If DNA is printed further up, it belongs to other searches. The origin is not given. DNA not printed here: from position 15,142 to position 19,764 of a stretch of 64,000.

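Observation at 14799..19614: Giant three-module envelope protein (Wzx-like flippase + catalytically intact-looking APH kinase + second GT-C-like polytopic domain) with two overlap-coupled mini membrane proteins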

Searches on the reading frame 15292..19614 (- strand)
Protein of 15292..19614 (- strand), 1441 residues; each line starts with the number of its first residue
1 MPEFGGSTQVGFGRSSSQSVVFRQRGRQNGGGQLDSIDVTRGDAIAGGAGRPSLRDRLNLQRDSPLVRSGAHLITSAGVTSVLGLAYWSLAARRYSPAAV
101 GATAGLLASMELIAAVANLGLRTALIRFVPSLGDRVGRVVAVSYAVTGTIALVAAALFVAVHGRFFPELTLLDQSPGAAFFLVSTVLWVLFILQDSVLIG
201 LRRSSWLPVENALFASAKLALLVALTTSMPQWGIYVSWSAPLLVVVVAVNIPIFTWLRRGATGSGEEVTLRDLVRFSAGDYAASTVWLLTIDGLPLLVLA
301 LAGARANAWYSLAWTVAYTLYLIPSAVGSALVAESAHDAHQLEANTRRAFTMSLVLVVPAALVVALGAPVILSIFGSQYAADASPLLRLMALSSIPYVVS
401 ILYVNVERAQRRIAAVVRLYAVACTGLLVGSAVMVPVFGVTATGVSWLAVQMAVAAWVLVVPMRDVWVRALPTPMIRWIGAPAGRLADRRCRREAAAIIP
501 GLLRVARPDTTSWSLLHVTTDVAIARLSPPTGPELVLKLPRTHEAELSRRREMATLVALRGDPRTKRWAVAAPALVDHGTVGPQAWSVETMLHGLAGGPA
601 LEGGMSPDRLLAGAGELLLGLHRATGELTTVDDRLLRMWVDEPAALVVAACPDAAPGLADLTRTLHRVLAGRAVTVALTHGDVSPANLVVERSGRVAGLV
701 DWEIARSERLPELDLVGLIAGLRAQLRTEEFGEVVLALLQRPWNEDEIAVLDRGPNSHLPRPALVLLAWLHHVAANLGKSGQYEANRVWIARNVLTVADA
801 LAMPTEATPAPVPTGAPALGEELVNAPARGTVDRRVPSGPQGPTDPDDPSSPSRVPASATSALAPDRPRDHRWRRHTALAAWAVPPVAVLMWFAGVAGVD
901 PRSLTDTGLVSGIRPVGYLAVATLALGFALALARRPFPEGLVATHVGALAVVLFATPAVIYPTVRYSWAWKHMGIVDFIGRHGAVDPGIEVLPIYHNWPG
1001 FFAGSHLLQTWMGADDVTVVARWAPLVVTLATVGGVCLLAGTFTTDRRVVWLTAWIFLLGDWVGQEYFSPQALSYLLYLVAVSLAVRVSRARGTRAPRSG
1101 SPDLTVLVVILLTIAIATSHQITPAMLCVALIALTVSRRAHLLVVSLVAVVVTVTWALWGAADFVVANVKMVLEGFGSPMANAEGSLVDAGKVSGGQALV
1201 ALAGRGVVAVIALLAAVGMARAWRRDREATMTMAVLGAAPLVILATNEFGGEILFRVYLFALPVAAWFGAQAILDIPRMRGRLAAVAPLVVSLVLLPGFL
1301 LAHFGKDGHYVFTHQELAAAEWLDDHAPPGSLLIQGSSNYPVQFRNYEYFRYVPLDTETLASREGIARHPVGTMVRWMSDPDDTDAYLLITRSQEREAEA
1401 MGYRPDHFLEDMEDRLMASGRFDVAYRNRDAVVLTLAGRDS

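Call 7: search_protein_families(library=pfam, proteins=[window:15292-19614:-], max_evalue=1)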
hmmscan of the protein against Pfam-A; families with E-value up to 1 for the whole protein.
window:15292-19614:- (1441 aa): 2 families
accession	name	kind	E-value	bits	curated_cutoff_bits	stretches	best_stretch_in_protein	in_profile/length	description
PF01636.29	APH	-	2.8e-14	53.9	23.2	1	532-719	21-210/239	Phosphotransferase enzyme family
PF17928.6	TetR_C_22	-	0.017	15.9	26.4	1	633-675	12-54/113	Tetracyclin repressor-like, C-terminal domain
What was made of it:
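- On APH / choline-kinase-type phosphotransferases (PF01636): 53.9 bits against 23.2, E 2.8e-14, aa 532-719 (call 7).
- Checked: APH domain, aa ~512-802 (Pfam PF01636, 53.9 bits against a cut-off of 23.2, E 2.8e-14; call 7), with VLKLP (K538), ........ at nt 17577-17554 exactly as stated, and VDWE (D701)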

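Call 8: search_protein_families(library=ncbifam, proteins=[window:15292-19614:-], max_evalue=1)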
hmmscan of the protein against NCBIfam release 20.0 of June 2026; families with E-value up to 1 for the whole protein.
window:15292-19614:- (1441 aa): 4 families
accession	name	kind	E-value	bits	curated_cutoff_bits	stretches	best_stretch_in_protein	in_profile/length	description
TIGR02721.1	ycfN_thiK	equivalog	0.0012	18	299.45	1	656-770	126-232/256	thiamine kinase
NF033068.1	APH_3p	equivalog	0.043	13.3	205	1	674-702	173-200/255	APH(3') family aminoglycoside O-phosphotransferase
NF000240.1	macrolide_MphC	exception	0.11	11.9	550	1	677-717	193-232/299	Mph(C) family macrolide 2'-phosphotransferase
NF038057.1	macrolide_MphL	exception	0.23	10.7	612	1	675-703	190-218/298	macrolide 2'-phosphotransferase MphL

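Call 11: find_homologous_proteins(query=window:15292-19614:-)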
Query window:15292-19614:- (1441 aa): 38 proteins with E <= 0.001 among 8000 candidates.
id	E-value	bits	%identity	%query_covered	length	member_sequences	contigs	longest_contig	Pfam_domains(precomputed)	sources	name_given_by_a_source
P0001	0.0e+0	3106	100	99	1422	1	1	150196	PF01636.30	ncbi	-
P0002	0.0e+0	2717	89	98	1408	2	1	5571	PF01636.30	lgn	-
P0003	0.0e+0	2168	75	54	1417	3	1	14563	PF01636.30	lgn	-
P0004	0.0e+0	2006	68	97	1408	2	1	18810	PF01636.30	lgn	-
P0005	0.0e+0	1979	68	97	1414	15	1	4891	-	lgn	-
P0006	0.0e+0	1805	62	95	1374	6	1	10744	PF01636.30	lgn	-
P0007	0.0e+0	1794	61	97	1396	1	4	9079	PF01636.30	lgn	-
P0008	0.0e+0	1791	61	96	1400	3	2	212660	PF01636.30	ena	-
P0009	0.0e+0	1748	60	97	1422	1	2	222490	PF01636.30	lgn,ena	-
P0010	0.0e+0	1746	61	96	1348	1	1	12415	PF01636.30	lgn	-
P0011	0.0e+0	1639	63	39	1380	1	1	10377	PF01636.30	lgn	-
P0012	0.0e+0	1581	56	96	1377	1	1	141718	PF01636.30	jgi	-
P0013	0.0e+0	1580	56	96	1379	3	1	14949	-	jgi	-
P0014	0.0e+0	1579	56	96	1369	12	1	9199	PF01636.30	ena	-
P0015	0.0e+0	1373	53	96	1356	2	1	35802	PF01636.30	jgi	-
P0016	0.0e+0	1369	53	96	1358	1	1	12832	PF01636.30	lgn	-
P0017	0.0e+0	1346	51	96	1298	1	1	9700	PF01636.30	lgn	-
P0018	0.0e+0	1294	53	85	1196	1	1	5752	PF01636.30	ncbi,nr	ncbi:MAG TPA: phosphotransferase, partial [Acidimicrobiales bacterium]|nr:phosphotransferase [Acidim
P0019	0.0e+0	1094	44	96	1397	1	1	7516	PF01636.30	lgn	-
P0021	4.3e-245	835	38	96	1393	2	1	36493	PF01636.30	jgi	jgi:O-antigen/teichoic acid export membrane protein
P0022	4.8e-234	798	44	38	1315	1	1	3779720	PF19974.6,PF01636.30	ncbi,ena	-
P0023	8.5e-207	708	36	61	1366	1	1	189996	-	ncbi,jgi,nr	ncbi:MAG TPA: hypothetical protein VEW93_04905 [Acidimicrobiales bacterium]|nr:hypothetical protein 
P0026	1.2e-178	615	32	51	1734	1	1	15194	PF13641.13,PF00535.33,PF01636.30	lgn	-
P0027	1.2e-176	608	41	38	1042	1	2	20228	PF01943.23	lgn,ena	-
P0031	1.6e-120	422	31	45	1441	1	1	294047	PF13632.13,PF13641.13,PF00535.33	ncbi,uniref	ncbi:O-antigen/teichoic acid export membrane protein/GT2 family glycosyltransferase [Catenulispora s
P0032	2.5e-110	388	38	50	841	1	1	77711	PF01636.30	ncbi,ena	-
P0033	2.1e-102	362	34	52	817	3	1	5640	PF01636.30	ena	-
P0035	3.9e-98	348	34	53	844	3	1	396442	PF01943.23,PF01636.30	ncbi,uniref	ncbi:hypothetical protein GCM10023320_03020 [Pseudonocardia adelaidensis]|uniref:Aminoglycoside phos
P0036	1.9e-96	342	34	53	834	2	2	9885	PF01636.30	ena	-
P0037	1.7e-86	309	34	30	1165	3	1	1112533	-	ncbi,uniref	ncbi:hypothetical protein AB0L00_10750 [Actinoallomurus sp. NPDC052308]|uniref:hypothetical protein 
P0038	4.4e-28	116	27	27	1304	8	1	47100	PF00550.32,PF12697.14,PF00501.35,PF13193.13,PF00975.27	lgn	-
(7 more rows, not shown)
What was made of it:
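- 15289..19614 (-): Whole fusion gene: 1,441 aa from ATG 19614, or 1,422 aa from the alternative GTG 19557. Stop at 15289-15291. Call 11 (P0001 100% identical; about 20 full-length homologues at 36-90% identity).
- Checked: The plausible starts are ATG 19614 (1,441 aa) or GTG 19557 (1,422 aa, identical to the database protein P0001; call 11).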

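Call 14: search_protein_families(library=pfam, proteins=[P0027, P0031, P0026, P0035, P0022, P0037], max_evalue=10)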
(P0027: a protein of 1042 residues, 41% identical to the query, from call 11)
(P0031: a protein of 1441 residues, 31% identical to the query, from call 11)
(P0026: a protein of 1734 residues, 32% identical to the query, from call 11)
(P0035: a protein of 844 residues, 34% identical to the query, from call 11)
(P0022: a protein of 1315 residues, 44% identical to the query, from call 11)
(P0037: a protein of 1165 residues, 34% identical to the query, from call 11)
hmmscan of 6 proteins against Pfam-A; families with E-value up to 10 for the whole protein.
P0027 (1042 aa): 1 family
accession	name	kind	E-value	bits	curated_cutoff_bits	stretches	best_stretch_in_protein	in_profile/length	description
PF01943.22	Polysacc_synt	-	3.3e-06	27.2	28.2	1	27-276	5-252/274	Polysaccharide biosynthesis protein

P0031 (1441 aa): 6 families
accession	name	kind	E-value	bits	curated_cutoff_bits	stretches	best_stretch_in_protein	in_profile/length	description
PF00535.33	Glycos_transf_2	-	1.6e-21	77.4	23.3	1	464-618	1-160/168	Glycosyl transferase family 2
PF13641.12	Glyco_tranf_2_3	-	5.9e-10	40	27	1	461-675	1-216/230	Glycosyltransferase like family 2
PF13632.12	Glyco_trans_2_3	-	1.2e-06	29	27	1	544-674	3-127/198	Glycosyl transferase family group 2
PF13506.12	Glyco_transf_21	-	0.0014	18.6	21.7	1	533-629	24-121/174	Glycosyl transferase family 21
PF02709.20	Glyco_transf_7C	-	0.14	12.3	23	1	597-653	6-57/78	N-terminal domain of galactosyltransferase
PF10111.15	Glyco_tranf_2_2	-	0.16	11.9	27.3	1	526-562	68-104/276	Glycosyltransferase like family 2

P0026 (1734 aa): 4 families
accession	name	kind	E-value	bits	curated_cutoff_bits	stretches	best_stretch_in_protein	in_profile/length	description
PF00535.33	Glycos_transf_2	-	2.5e-21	76.8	23.3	1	853-1013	2-164/168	Glycosyl transferase family 2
PF01636.29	APH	-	7.1e-10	39.5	23.2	1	529-708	21-198/239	Phosphotransferase enzyme family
PF13641.12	Glyco_tranf_2_3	-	6.3e-08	33.4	27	1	849-977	1-133/230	Glycosyltransferase like family 2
PF10111.15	Glyco_tranf_2_2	-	0.014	15.4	27.3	1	853-949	2-103/276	Glycosyltransferase like family 2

P0035 (844 aa): 3 families
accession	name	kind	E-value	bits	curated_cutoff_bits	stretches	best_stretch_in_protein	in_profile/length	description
PF01636.29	APH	-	4e-15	56.7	23.2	1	549-731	22-203/239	Phosphotransferase enzyme family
PF01943.22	Polysacc_synt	-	8.3e-07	29.1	28.2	1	39-285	1-238/274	Polysaccharide biosynthesis protein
PF19974.5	TCAD9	-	0.0024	17.6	40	1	678-738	282-337/429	Ternary complex associated domain 9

P0022 (1315 aa): 5 families
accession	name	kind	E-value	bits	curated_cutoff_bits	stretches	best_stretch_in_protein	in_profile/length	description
PF01636.29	APH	-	1.7e-13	51.3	23.2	1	480-687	23-229/239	Phosphotransferase enzyme family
PF19974.5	TCAD9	-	2.1e-05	24.3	40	1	606-663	284-337/429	Ternary complex associated domain 9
PF07914.17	DUF1679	-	2.5e-05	23.8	24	1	620-676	267-326/414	Uncharacterized oxidoreductase dhs-27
PF03881.20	Fructosamin_kin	-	0.0023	17.7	22.4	1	606-640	173-207/288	Fructosamine kinase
PF14960.11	ATP_synth_reg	-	0.25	11.3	25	1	371-390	23-42/50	ATP synthase regulation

P0037 (1165 aa): 1 family
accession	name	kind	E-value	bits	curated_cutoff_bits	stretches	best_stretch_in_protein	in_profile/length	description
PF05887.16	Trypan_PARP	-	1.3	9.4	100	1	418-470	65-115/134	Procyclic acidic repetitive protein (PARP)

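Call 23: find_encoding_contigs(protein=P0001, flank=10000, max_places=3)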
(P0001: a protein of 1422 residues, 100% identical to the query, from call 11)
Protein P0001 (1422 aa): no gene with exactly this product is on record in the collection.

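Call 24: find_encoding_contigs(protein=P0009, flank=10000, max_places=3)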
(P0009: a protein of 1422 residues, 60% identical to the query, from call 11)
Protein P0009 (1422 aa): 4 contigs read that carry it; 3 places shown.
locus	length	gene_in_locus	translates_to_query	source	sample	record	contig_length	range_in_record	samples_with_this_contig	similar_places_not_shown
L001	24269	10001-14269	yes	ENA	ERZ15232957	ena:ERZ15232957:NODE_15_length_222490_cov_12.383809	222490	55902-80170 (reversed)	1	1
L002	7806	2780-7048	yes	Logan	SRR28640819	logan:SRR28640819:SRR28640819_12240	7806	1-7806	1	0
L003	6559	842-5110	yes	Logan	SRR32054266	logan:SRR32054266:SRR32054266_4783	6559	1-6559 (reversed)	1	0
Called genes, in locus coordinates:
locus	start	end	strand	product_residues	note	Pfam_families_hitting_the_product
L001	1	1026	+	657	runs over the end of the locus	PF03098:An_peroxidase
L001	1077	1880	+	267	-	PF03631:Virul_fac_BrkB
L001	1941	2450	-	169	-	PF01035:DNA_binding_1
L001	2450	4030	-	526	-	PF02805:Ada_Zn_binding, PF00165:HTH_AraC (faint), PF12833:HTH_18, PF06029:AlkA_N, PF00730:HhH-GPD (faint)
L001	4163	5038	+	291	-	PF00535:Glycos_transf_2, PF13641:Glyco_tranf_2_3 (weak)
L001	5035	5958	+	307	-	PF00535:Glycos_transf_2, PF13641:Glyco_tranf_2_3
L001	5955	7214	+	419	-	PF00535:Glycos_transf_2, PF13641:Glyco_tranf_2_3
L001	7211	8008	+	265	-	PF01522:Polysacc_deac_1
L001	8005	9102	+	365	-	PF13480:Acetyltransf_6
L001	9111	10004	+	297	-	PF03935:SKN1_KRE6_Sbg1, PF00722:Glyco_hydro_16, PF26113:GH16_XgeA (weak), PF03935:SKN1_KRE6_Sbg1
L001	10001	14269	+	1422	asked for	PF01636:APH (weak)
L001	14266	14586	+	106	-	-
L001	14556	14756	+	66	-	-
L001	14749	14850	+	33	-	-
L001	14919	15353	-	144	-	-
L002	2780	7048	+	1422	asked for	PF01636:APH (weak)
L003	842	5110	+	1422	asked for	PF01636:APH (weak)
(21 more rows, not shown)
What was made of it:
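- In a 60%-identical relative, GT2a-GT2b-GT2c-deacetylase-FemAB-GH16-fusion-106aa-66aa-33aa form one overlapping operon (call 24).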

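Call 31: find_encoding_contigs(protein=P0023, flank=10000, max_places=2)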
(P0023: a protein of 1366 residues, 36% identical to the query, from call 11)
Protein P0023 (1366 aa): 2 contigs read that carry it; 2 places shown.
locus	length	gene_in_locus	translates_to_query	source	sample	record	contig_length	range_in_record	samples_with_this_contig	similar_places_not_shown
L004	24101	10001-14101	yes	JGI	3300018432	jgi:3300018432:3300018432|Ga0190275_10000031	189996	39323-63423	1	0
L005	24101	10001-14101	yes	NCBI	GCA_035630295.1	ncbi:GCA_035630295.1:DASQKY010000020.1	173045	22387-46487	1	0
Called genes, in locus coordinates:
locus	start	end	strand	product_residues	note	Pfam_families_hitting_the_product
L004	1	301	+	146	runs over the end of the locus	-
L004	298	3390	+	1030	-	PF13191:AAA_16, PF20703:nSTAND1 (faint), PF25199:nSTAND_NTPase5 (weak), PF05729:NACHT (weak), PF13401:AAA_22 (weak), PF24883:NPHP3_N (weak), PF00702:Hydrolase, PF13419:HAD_2, +3 more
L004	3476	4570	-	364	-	PF13480:Acetyltransf_6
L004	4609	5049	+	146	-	-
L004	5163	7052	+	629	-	PF00535:Glycos_transf_2, PF13641:Glyco_tranf_2_3, PF00535:Glycos_transf_2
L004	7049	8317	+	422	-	PF00535:Glycos_transf_2, PF13641:Glyco_tranf_2_3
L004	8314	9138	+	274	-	PF01522:Polysacc_deac_1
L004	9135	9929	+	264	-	PF03935:SKN1_KRE6_Sbg1 (faint), PF00722:Glyco_hydro_16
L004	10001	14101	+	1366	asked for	-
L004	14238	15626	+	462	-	-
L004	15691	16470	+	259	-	PF00106:adh_short, PF08659:KR (weak), PF13561:adh_short_C2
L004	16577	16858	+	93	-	PF04248:NTP_transf_9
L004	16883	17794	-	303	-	PF01370:Epimerase, PF08338:DUF1731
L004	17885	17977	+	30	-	-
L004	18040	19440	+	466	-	PF01134:GIDA (weak), PF01266:DAO (faint), PF03486:HI0933_like (faint), PF07992:Pyr_redox_2, PF12831:FAD_oxidored (faint), PF13738:Pyr_redox_3 (weak), PF00070:Pyr_redox, PF02852:Pyr_redox_dim, +1 more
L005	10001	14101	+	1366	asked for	-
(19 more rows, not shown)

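Call 32: find_encoding_contigs(protein=P0031, flank=10000, max_places=1)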
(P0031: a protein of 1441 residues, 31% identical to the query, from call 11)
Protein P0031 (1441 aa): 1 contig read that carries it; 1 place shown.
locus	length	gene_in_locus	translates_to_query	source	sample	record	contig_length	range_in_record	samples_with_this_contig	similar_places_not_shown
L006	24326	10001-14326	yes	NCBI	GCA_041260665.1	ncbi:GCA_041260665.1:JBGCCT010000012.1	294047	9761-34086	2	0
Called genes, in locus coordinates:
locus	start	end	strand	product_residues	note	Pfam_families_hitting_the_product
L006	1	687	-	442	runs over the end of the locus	PF00070:Pyr_redox (faint), PF00890:FAD_binding_2 (faint), PF01494:FAD_binding_3 (faint), PF01946:Thi4 (faint), PF07992:Pyr_redox_2, PF13434:Lys_Orn_oxgnase (faint), PF13450:NAD_binding_8 (faint), PF13738:Pyr_redox_3 (weak), +1 more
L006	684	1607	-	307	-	PF00535:Glycos_transf_2, PF13641:Glyco_tranf_2_3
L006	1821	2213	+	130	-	PF00512:HisKA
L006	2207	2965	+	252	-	PF00072:Response_reg, PF00486:Trans_reg_C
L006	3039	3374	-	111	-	-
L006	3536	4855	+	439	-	-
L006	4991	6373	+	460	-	PF00989:PAS (weak), PF13188:PAS_8 (faint), PF08448:PAS_4, PF13426:PAS_9 (weak), PF00512:HisKA, PF02518:HATPase_c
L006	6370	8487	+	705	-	-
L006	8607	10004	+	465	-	PF13506:Glyco_transf_21 (faint), PF00535:Glycos_transf_2, PF13641:Glyco_tranf_2_3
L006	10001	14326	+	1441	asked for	PF00535:Glycos_transf_2, PF13641:Glyco_tranf_2_3, PF13632:Glyco_trans_2_3 (weak)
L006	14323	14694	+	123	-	-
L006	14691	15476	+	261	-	PF01522:Polysacc_deac_1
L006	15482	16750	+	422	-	-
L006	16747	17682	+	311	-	PF26113:GH16_XgeA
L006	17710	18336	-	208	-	PF00300:His_Phos_1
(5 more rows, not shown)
